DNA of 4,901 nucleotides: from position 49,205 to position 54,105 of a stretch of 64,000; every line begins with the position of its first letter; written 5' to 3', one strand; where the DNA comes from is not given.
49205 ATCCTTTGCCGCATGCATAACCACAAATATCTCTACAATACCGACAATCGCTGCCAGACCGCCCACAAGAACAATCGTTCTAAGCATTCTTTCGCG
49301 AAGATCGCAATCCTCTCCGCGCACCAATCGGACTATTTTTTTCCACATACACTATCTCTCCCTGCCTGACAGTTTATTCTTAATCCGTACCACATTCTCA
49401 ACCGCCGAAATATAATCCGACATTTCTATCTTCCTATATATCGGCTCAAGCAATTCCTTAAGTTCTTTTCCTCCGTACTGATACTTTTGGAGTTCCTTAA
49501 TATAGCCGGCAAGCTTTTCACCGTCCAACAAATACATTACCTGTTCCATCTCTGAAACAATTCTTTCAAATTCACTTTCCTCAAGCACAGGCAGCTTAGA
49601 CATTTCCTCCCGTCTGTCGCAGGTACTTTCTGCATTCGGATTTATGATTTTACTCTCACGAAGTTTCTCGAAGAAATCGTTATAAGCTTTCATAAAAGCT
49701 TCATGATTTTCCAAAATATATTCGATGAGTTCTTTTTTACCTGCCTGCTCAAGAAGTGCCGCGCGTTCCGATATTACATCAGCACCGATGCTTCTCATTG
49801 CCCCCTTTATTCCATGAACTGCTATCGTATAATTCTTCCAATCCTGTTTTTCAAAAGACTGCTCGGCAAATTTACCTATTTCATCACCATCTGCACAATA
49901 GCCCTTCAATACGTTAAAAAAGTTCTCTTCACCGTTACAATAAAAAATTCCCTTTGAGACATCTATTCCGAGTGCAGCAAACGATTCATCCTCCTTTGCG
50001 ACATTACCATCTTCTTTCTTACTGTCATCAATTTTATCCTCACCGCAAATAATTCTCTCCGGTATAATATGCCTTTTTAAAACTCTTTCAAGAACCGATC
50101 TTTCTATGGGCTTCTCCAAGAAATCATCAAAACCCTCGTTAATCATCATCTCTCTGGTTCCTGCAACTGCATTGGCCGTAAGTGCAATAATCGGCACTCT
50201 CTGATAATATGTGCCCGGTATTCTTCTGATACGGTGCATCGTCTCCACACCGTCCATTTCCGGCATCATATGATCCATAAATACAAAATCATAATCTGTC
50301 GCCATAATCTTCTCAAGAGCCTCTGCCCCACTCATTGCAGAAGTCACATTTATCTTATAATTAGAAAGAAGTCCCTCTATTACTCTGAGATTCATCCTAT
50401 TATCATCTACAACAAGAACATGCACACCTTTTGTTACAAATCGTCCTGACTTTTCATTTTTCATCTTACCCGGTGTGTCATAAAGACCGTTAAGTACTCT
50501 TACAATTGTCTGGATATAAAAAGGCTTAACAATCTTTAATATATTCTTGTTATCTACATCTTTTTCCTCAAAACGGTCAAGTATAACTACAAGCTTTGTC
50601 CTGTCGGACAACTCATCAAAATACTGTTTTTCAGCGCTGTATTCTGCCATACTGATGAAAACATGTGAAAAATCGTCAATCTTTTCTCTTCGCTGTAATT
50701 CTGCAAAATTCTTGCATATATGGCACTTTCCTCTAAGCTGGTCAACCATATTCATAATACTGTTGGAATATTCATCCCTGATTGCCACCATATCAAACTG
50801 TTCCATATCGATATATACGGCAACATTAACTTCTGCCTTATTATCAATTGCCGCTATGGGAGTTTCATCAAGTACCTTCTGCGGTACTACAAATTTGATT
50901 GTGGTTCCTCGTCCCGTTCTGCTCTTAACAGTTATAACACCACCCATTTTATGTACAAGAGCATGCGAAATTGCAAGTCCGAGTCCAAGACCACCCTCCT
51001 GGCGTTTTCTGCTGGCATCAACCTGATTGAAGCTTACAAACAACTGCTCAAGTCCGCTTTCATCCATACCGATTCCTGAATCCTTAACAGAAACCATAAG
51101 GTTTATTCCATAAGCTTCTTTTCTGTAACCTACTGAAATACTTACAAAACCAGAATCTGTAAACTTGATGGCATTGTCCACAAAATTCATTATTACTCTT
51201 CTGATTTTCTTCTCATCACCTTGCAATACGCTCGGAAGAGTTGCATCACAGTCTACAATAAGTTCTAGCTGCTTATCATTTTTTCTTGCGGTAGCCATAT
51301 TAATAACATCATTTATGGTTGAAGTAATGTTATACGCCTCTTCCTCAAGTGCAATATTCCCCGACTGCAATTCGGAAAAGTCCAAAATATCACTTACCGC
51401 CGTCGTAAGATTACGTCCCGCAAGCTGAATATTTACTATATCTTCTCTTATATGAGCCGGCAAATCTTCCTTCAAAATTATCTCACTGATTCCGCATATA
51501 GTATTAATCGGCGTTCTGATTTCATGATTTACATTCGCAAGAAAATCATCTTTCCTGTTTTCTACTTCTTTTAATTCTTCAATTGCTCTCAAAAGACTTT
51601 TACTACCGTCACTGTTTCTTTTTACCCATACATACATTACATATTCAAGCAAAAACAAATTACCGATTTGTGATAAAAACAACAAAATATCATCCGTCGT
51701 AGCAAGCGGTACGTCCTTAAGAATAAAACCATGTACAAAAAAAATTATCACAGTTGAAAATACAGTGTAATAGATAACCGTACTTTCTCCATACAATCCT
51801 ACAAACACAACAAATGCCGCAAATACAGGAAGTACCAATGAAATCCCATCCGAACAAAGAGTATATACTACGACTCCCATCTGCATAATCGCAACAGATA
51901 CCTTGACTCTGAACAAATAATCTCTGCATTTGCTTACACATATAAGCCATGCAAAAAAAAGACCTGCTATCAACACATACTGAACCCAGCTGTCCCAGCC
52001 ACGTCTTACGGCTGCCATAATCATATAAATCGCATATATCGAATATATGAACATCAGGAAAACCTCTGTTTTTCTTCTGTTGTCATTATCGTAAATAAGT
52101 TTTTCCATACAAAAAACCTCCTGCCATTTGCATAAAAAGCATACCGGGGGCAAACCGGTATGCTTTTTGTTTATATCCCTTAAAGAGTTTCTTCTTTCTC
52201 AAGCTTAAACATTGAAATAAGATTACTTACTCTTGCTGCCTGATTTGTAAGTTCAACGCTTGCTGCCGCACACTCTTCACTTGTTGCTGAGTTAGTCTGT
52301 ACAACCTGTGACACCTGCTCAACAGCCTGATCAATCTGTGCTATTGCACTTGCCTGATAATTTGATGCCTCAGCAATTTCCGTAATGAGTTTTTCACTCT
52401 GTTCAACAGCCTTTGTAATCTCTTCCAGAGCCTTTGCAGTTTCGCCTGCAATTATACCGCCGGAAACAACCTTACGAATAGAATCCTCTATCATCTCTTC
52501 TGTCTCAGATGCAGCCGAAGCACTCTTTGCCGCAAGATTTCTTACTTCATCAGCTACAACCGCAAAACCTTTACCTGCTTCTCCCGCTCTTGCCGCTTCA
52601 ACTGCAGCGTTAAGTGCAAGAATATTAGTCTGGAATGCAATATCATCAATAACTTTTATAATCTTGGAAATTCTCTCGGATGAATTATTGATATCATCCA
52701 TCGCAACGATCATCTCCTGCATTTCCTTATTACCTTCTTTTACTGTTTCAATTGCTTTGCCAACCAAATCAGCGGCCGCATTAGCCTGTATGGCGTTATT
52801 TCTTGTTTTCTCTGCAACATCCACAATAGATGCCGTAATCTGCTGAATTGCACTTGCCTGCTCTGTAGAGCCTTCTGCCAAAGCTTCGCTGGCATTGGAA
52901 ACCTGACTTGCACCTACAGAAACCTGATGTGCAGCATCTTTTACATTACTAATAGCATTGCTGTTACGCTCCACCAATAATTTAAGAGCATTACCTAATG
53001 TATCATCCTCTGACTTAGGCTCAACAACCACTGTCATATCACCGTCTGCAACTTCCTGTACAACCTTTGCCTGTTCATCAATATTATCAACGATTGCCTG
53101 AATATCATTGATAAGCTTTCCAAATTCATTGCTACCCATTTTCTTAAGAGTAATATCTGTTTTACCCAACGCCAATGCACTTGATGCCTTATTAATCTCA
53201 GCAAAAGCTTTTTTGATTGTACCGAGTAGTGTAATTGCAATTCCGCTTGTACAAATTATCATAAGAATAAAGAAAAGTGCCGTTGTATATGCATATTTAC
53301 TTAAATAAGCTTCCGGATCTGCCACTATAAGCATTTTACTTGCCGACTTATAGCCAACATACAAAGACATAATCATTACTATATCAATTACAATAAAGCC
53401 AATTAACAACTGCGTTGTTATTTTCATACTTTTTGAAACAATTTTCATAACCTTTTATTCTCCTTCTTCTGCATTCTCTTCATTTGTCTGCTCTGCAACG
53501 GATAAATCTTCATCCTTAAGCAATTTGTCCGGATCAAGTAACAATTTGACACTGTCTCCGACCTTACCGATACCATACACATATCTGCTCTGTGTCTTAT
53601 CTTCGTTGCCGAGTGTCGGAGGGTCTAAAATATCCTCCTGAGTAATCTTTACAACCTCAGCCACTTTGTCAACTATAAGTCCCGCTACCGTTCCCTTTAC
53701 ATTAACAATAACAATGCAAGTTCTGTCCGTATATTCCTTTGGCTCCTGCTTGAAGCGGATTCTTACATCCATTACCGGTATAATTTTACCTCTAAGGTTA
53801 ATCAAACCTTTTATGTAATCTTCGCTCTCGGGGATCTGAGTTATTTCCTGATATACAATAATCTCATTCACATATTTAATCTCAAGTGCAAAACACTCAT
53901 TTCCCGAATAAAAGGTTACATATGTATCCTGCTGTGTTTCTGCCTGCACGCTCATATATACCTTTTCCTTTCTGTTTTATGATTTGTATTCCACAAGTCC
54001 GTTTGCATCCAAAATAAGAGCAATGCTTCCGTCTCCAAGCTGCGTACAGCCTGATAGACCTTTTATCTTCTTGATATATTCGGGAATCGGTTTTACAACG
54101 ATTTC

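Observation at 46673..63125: Chemotaxis-type core embedded in a 16-kb signalling supercluster with four histidine kinases and an HD-GYP receiver, but no CheR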

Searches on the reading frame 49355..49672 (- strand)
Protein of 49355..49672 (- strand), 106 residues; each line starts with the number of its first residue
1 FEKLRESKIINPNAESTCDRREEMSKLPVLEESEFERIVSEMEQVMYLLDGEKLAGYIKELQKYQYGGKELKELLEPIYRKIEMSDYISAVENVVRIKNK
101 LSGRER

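Call 42: search_protein_families(library=pfam, max_evalue=1, proteins=[window:49355-49672:-])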
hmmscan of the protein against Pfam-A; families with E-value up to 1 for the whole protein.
seq(106 aa): 1 family
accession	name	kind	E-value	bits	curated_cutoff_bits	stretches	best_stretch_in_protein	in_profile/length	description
PF11056.14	UvsY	-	0.022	15.7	22.8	1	22-101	15-91/128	Recombination, repair and ssDNA binding protein UvsY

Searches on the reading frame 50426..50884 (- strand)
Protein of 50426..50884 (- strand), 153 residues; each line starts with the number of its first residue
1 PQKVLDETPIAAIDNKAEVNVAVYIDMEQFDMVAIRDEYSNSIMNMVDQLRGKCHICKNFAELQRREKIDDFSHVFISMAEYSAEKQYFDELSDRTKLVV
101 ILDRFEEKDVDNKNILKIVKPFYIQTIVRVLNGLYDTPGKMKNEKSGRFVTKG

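Call 42: search_protein_families(library=pfam, max_evalue=1, proteins=[window:50426-50884:-])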
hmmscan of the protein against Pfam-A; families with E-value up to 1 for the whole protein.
seq(153 aa): 3 families
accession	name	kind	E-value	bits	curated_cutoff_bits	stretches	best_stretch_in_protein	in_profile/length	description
PF16238.11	DUF4897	-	0.02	15.2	28.6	1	68-137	33-101/157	Domain of unknown function (DUF4897)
PF18640.6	LepB_N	-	0.022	14.8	25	1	3-49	125-173/183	LepB N-terminal domain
PF13423.12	UCH_1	-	0.086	12.9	22.2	1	39-91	180-234/317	Ubiquitin carboxyl-terminal hydrolase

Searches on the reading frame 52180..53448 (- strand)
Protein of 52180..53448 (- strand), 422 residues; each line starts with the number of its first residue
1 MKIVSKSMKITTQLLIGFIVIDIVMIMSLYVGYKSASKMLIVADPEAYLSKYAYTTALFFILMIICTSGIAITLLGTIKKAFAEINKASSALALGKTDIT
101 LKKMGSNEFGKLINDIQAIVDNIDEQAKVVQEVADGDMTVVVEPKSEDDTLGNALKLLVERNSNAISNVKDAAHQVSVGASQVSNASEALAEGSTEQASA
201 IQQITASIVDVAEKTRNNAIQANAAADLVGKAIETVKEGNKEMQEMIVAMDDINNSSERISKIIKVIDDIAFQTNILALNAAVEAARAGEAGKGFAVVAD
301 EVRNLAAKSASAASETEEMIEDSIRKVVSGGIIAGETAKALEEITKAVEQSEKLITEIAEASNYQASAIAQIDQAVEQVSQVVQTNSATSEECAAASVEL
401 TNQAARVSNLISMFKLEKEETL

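Call 4: search_protein_families(library=pfam, proteins=[window:52180-53448:-], max_evalue=0.001)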
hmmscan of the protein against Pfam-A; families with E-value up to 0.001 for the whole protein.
window:52180-53448:- (422 aa): 2 families
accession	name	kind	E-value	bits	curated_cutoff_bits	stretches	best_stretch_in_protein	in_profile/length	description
PF00015.26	MCPsignal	-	8.4e-48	162.9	34.6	1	227-382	2-171/172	Methyl-accepting chemotaxis protein (MCP) signalling domain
PF00672.30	HAMP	-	0.00065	20.4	25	0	119-148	6-35/53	HAMP domain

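Call 39: search_solved_structures(query=window:52180-53448:-, max_evalue=0.001, show_alignments=4)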
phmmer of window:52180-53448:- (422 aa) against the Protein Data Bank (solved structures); distinct sequences matched with E-value up to 0.001: 13.
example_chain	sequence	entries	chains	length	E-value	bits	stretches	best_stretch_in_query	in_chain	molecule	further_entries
6s1k_E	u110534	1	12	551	1.8e-50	175.4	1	128-420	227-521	Methyl-accepting chemotaxis protein I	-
3zx6_A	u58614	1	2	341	7.5e-50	173.4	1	122-420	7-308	HAMP, METHYL-ACCEPTING CHEMOTAXIS PROTEIN I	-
8c5v_I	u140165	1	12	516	3.7e-49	171.1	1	128-415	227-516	Methyl-accepting chemotaxis protein I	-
1qu7_A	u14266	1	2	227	8.1e-44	153.6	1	195-418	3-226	METHYL-ACCEPTING CHEMOTAXIS PROTEIN I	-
31cj_A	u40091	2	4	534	2.2e-38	135.7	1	123-413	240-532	Aerotaxis receptor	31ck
3ja6_H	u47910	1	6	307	1.1e-20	77.5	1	163-413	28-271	Methyl-accepting chemotaxis protein 2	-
2ch7_B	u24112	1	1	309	1.2e-20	77.4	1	163-413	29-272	METHYL-ACCEPTING CHEMOTAXIS PROTEIN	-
2ch7_A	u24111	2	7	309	1.4e-20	77.2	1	163-413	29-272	METHYL-ACCEPTING CHEMOTAXIS PROTEIN | Methyl-accepting chemotaxis protein 2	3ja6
6s18_A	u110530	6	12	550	9.6e-18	67.9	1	132-406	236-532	Aromatic acid chemoreceptor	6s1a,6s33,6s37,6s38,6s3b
3g67_A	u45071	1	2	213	1.7e-14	57.2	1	203-383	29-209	Methyl-accepting chemotaxis protein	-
3g6b_A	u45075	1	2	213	4.4e-14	55.8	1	203-383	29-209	Methyl-accepting chemotaxis protein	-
4jpb_B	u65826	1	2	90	1.5e-13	54.1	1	258-317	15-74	Methyl-accepting chemotaxis protein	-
3ur1_C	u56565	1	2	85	2.1e-13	53.6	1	258-317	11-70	Methyl-accepting chemotaxis protein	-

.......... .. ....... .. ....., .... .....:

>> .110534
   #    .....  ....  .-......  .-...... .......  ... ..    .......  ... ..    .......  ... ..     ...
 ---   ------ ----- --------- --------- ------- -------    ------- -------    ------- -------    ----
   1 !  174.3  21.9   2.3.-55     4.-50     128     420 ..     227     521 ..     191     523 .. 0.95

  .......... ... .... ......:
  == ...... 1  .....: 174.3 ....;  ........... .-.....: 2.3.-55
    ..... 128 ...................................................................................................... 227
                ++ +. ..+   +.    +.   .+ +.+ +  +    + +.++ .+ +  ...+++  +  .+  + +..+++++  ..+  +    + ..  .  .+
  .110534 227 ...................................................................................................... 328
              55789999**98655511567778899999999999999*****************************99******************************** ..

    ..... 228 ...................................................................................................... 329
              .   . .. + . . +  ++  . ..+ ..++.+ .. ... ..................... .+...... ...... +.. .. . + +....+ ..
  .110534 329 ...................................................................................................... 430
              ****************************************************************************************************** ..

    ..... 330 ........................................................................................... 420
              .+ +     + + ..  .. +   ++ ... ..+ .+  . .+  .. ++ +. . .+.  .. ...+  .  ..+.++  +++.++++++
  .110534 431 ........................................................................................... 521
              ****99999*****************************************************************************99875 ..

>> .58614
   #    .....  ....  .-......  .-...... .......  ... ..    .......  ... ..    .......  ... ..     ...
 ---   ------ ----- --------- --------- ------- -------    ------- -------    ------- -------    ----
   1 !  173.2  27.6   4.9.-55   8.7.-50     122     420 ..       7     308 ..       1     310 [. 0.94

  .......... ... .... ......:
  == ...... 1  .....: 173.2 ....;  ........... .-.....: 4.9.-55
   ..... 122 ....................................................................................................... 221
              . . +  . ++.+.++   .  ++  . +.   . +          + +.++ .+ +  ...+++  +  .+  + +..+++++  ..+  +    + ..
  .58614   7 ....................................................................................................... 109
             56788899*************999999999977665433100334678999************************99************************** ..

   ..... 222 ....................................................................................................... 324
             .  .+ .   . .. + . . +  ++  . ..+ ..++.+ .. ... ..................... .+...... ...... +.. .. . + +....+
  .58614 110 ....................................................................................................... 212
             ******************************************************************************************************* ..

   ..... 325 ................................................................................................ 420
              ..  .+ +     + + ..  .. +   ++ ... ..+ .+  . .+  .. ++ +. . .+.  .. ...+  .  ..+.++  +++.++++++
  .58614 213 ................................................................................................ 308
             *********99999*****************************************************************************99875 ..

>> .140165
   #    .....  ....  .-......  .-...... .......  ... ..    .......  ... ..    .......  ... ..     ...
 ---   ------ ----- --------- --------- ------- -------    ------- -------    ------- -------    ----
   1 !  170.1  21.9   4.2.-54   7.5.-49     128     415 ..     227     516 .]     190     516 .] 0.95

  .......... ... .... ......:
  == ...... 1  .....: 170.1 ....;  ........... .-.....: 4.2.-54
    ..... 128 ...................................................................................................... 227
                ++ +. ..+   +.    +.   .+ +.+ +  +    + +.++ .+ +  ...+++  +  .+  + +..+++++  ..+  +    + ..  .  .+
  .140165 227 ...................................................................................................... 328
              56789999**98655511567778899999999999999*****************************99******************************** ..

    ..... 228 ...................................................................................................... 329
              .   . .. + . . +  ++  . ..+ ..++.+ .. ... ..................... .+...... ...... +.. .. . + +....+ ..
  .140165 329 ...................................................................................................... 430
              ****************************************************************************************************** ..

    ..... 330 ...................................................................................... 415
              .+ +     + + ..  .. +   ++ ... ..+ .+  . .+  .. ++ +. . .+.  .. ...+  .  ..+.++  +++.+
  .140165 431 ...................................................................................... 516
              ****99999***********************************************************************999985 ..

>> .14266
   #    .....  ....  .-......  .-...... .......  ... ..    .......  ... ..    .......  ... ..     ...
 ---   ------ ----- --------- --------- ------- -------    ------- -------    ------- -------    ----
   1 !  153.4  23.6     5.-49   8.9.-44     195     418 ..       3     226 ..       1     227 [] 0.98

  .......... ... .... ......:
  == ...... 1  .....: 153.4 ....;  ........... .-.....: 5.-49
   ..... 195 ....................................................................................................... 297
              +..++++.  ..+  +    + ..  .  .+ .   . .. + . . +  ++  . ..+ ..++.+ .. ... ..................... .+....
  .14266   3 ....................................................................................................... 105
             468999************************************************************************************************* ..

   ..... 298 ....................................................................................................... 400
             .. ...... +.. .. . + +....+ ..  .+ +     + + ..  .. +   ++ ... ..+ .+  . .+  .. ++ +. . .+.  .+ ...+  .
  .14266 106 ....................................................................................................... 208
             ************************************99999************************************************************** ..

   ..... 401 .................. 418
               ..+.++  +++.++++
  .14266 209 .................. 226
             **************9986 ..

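Call 78: search_protein_families(library=ncbifam, proteins=[window:52180-53448:-], max_evalue=1e-10)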
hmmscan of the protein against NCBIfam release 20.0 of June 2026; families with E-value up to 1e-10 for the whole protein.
window:52180-53448:- (422 aa): 7 families
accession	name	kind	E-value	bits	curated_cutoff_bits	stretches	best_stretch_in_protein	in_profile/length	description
NF041847.1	transduc_aer2_vibrio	equivalog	1e-59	202.6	1200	1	105-419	440-757/804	aerotaxis transducer Aer2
NF047851.1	MCPCitTducer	equivalog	3.2e-57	194.8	900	1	125-420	223-520/553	methyl-accepting chemotaxis citrate transducer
NF007309.0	PRK09793.1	equivalog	1e-55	189.7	903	1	132-420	227-517/533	methyl-accepting chemotaxis protein IV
NF011622.0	PRK15048.1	equivalog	2.5e-54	185.4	900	1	129-417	226-516/553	methyl-accepting chemotaxis protein II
NF011615.0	PRK15041.1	equivalog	2.6e-54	184.8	947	1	119-419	218-520/554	methyl-accepting chemotaxis protein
NF058645.1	MCPCtpMPsAe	equivalog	1.6e-27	96.5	900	1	60-415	211-557/558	methyl-accepting chemotaxis protein CtpM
NF050802.1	AspChtxCcaA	equivalog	7.3e-21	74.2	1300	1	223-354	535-666/700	aspartate chemotaxis receptor CcaA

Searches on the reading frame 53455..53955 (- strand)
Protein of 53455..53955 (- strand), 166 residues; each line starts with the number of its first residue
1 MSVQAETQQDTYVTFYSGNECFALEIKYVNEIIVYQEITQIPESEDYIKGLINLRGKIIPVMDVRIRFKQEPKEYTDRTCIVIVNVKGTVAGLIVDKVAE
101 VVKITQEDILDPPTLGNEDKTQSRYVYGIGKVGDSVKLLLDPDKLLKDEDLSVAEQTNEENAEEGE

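Call 4: search_protein_families(library=pfam, proteins=[window:53455-53955:-], max_evalue=0.001)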
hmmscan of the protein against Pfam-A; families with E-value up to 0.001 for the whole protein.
window:53455-53955:- (166 aa): 1 family
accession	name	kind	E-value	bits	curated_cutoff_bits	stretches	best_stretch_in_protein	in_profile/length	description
PF01584.24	CheW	-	1.5e-37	128.7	23.5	1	12-149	2-137/138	CheW-like domain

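Call 61: search_solved_structures(query=window:53455-53955:-, max_evalue=0.00001)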
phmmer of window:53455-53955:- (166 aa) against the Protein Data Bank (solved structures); distinct sequences matched with E-value up to 0.00001: 6.
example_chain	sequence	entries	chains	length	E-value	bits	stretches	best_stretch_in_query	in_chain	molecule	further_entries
2ho9_A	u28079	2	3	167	4.6e-27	98.2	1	6-157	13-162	Chemotaxis protein cheW | CheW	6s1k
8c5v_E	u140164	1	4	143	7.1e-26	94.4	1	12-151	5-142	Chemotaxis protein CheW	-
2qdl_A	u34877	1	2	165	6e-21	78.4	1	13-142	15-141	Chemotaxis signal transduction protein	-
1k0s_A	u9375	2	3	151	2e-11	47.5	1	13-148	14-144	CHEMOTAXIS PROTEIN CHEW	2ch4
4jpb_W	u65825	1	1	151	2.8e-11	47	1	13-148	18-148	Chemotaxis protein CheW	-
3ja6_A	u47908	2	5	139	4.2e-11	46.4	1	14-148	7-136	Chemotaxis protein CheW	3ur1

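Call 78: search_protein_families(library=ncbifam, proteins=[window:53455-53955:-], max_evalue=1e-10)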
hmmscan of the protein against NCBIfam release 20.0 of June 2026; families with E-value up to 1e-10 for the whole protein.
window:53455-53955:- (166 aa): 1 family
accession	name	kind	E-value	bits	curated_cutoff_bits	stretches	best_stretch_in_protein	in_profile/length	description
NF007903.0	PRK10612.1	equivalog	4.4e-31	107.9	260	1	4-158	11-163/167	chemotaxis protein CheW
